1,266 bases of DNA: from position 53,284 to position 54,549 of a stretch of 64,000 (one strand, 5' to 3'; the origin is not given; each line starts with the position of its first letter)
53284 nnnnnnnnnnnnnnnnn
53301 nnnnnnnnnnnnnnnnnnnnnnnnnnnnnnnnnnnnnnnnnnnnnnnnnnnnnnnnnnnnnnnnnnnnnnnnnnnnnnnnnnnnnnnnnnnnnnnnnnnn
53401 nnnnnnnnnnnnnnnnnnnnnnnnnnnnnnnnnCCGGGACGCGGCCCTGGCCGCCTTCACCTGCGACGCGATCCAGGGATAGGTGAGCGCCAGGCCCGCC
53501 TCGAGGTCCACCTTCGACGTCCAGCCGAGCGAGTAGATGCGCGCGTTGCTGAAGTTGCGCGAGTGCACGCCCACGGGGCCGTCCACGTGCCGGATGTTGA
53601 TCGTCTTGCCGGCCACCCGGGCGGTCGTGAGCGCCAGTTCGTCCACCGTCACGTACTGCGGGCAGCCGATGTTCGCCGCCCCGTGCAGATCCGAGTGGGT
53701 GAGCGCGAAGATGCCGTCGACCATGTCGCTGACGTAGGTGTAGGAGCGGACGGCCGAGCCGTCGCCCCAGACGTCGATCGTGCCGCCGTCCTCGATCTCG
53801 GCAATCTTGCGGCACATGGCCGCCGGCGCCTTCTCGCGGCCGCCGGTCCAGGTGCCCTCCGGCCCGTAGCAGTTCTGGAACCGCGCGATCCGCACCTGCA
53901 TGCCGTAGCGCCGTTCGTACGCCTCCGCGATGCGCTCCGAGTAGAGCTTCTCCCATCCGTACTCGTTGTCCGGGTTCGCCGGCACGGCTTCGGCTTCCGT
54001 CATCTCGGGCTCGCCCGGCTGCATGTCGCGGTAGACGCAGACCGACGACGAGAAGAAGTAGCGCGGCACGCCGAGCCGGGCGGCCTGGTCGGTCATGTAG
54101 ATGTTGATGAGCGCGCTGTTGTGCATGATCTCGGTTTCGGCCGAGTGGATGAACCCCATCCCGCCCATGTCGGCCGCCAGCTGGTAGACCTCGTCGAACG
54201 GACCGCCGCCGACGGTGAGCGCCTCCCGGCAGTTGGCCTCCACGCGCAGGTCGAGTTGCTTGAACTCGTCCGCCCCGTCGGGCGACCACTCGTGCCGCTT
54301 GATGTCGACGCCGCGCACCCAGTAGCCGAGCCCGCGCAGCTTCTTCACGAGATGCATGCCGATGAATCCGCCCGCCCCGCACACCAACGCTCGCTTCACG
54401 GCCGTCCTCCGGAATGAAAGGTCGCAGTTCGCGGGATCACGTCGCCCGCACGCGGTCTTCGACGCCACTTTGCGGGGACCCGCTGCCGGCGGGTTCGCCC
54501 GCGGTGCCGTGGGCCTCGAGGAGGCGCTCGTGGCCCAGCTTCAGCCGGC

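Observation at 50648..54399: GME-centred operon: candidate nucleotide-sugar route linking L-galactose/L-fucose uptake to GDP-mannose (Smirnoff-Wheeler steps run in reverse)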

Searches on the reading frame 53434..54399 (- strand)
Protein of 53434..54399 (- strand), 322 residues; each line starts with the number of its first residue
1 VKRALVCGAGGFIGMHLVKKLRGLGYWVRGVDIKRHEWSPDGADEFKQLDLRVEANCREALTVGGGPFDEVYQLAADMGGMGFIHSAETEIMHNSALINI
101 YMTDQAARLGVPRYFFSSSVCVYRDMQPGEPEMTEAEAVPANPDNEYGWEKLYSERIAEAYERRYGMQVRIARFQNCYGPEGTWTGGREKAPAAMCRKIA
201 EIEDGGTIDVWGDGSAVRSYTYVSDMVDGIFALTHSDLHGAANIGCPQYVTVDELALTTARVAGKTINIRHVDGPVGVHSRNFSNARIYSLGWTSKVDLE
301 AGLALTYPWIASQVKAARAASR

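Call 6: search_protein_families(library=pfam, proteins=[window:53434-54399:-], max_evalue=0.01)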
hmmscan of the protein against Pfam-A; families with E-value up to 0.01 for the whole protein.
seq(322 aa): 4 families
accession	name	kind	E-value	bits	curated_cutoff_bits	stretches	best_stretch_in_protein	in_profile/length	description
PF01370.27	Epimerase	-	1.6e-41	142.8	20.9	1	4-245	1-240/240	NAD dependent epimerase/dehydratase family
PF16363.11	GDP_Man_Dehyd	-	3.7e-22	79.7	27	1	5-270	1-273/332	GDP-mannose 4,6 dehydratase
PF07993.18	NAD_binding_4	-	0.00045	19.9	20.1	0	119-185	157-216/258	Male sterility protein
PF01073.25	3Beta_HSD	-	0.0053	16.3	22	1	5-58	1-61/280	3-beta hydroxysteroid dehydrogenase/isomerase family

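Call 7: search_protein_families(library=ncbifam, proteins=[window:53434-54399:-], max_evalue=0.01)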
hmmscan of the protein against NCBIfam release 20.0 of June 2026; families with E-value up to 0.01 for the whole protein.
seq(322 aa): 18 families
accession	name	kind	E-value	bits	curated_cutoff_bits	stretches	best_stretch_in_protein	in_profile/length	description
NF047922.1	GDPFucSynFcl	equivalog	1.1e-29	103.9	500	1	46-313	34-304/308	GDP-L-fucose synthase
TIGR01181.1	dTDP_gluc_dehyt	equivalog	5.7e-20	71.6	365.1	1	112-313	118-314/321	dTDP-glucose 4,6-dehydratase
TIGR01179.1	galE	equivalog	4.6e-18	65.1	262.3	1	4-313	2-328/332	UDP-glucose 4-epimerase GalE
TIGR04180.1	EDH_00030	hypoth_equivalog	3.9e-14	52.4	475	1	5-270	2-263/297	NAD-dependent 4,6-dehydratase LegB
TIGR02197.1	heptose_epim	equivalog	6.5e-14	51.8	274.6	1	89-288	85-287/316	ADP-glyceromanno-heptose 6-epimerase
TIGR03466.1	HpnA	hypoth_equivalog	1.1e-07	31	367.65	1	3-171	2-164/327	hopanoid-associated sugar epimerase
NF007582.0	PRK10217.1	equivalog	1.8e-07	30.6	698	1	111-245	126-252/355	dTDP-glucose 4,6-dehydratase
TIGR01777.1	yfcH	hypoth_equivalog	1.9e-07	31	207.35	1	203-266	183-244/292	TIGR01777 family oxidoreductase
NF011728.1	PRK15181.1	equivalog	2.1e-06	27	760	1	46-238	73-254/348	Vi polysaccharide biosynthesis UDP-N-acetylglucosaminuronic acid C-4 epimerase TviC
NF047837.1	UDPAcbARedWbcJ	equivalog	4.3e-05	22.6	500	1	138-256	94-208/372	UDP-2-acetamido-2,6-beta-L-arabino-hexul-4-ose reductase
NF007490.0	PRK10084.1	subfamily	5.7e-05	22.2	649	1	136-246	156-260/361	dTDP-glucose 4,6-dehydratase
NF008872.0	PRK11908.1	equivalog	6.2e-05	22.2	294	0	147-262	149-270/349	bifunctional UDP-4-keto-pentose/UDP-xylose synthase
NF007956.0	PRK10675.1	subfamily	0.00019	20.7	394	1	105-270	110-287/338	UDP-glucose 4-epimerase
NF005998.1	PRK08125.1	equivalog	0.00035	19.1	777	0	150-236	466-553/649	bifunctional UDP-4-amino-4-deoxy-L-arabinose formyltransferase/UDP-glucuronic acid oxidase ArnA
NF009092.0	PRK12428.1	subfamily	0.0014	18.3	242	1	2-66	6-67/261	coniferyl-alcohol dehydrogenase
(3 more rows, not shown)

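Call 8: search_solved_structures(query=window:53434-54399:-, show_alignments=2, max_evalue=1e-10)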
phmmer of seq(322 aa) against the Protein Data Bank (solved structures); distinct sequences matched with E-value up to 1e-10: 37.
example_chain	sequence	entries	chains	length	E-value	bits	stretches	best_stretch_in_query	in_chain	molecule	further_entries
2c59_A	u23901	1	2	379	3.4e-75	256.6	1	6-319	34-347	GDP-MANNOSE-3', 5'-EPIMERASE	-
2c54_A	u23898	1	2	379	8.9e-75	255.3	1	6-319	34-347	GDP-MANNOSE-3', 5'-EPIMERASE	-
8sg0_A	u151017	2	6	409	9.9e-75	255.1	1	3-319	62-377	GDP-mannose 3,5-epimerase | GDP-mannose 3,5 epimerase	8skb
2c5a_A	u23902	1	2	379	1.2e-74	254.8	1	6-319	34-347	GDP-MANNOSE-3', 5'-EPIMERASE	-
2c5e_A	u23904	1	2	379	2.3e-74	253.9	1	6-319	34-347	GDP-MANNOSE-3', 5'-EPIMERASE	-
1bsv_A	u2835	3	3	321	2.9e-22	82.7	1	67-311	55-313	PROTEIN (GDP-FUCOSE SYNTHETASE) | GDP-FUCOSE SYNTHETASE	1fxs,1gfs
1e6u_A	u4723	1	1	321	5.3e-22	81.8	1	67-311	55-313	GDP-FUCOSE SYNTHETASE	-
1bws_A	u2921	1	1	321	7.6e-22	81.3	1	67-311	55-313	PROTEIN (GDP-4-KETO-6-DEOXY-D-MANNOSE EPIMERASE/REDUCTASE)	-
1e7s_A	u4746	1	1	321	9.4e-22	81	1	67-311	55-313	GDP-FUCOSE SYNTHETASE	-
1e7q_A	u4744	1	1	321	9.4e-22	81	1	67-311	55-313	GDP-FUCOSE SYNTHETASE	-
1e7r_A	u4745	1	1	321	2.3e-21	79.8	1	67-311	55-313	GDP-FUCOSE SYNTHETASE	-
4lk3_A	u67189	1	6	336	3.2e-21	79.3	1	2-306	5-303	UDP-glucuronic acid decarboxylase 1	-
8du0_A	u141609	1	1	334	3.9e-21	79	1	67-311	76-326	GDP-L-fucose synthase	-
4gll_A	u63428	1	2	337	4.4e-21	78.8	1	2-306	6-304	UDP-glucuronic acid decarboxylase 1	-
2b69_A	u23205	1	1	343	4.6e-21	78.7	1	2-306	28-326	UDP-glucuronate decarboxylase 1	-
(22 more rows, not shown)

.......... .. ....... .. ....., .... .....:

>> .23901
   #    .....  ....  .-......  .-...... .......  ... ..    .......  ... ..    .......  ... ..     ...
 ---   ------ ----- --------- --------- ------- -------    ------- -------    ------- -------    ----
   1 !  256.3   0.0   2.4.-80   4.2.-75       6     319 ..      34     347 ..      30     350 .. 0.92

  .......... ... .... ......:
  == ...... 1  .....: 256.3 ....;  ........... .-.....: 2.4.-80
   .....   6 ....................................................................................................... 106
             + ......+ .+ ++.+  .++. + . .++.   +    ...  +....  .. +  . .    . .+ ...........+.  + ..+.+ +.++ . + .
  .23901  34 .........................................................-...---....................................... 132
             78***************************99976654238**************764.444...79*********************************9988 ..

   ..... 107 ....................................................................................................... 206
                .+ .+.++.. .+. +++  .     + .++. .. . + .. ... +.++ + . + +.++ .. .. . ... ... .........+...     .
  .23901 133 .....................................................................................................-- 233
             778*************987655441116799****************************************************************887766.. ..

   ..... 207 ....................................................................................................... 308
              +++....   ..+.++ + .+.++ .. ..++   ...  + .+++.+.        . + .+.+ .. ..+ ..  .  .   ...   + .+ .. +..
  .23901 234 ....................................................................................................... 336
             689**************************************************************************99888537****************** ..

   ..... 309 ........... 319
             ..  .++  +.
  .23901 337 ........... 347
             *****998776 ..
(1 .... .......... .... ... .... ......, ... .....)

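Call 66: find_related_loci(query=A3, collection=metagenome_contigs, flank=10000)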
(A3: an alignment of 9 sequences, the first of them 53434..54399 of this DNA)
Query A3 (322 aa) in metagenome_contigs; peptide patterns used: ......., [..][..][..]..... (x = any residue, [..] = any of these).
600 stretches matched a pattern (row limit reached: there are more); 560 encode a relative of the query (tblastn E <= 1e-3); the best 80 are kept; 80 distinct loci.
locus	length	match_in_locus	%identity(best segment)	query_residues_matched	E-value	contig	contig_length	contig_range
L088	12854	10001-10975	82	1-319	0e+0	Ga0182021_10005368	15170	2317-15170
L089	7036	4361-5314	80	1-318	1e-180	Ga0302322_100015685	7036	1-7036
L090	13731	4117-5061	81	1-315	7e-179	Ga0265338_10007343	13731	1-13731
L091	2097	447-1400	79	1-318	0e+0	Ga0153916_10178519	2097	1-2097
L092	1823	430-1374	79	1-315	0e+0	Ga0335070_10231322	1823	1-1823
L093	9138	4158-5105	77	1-316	3e-170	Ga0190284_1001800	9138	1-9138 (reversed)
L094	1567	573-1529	77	1-319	0e+0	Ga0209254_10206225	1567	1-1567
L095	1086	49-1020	75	1-322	0e+0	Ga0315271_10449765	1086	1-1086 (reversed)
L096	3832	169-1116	74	1-316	3e-172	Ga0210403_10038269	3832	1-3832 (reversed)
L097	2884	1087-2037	75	1-317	2e-174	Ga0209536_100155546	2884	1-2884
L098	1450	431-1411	73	1-320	1e-180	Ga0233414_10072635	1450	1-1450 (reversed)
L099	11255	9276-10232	73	1-319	2e-164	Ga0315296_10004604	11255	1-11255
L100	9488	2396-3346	76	1-318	2e-163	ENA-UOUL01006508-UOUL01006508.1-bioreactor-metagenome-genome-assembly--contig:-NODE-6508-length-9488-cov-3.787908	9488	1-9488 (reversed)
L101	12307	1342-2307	74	1-322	1e-162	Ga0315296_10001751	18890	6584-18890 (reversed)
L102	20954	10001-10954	74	1-318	3e-162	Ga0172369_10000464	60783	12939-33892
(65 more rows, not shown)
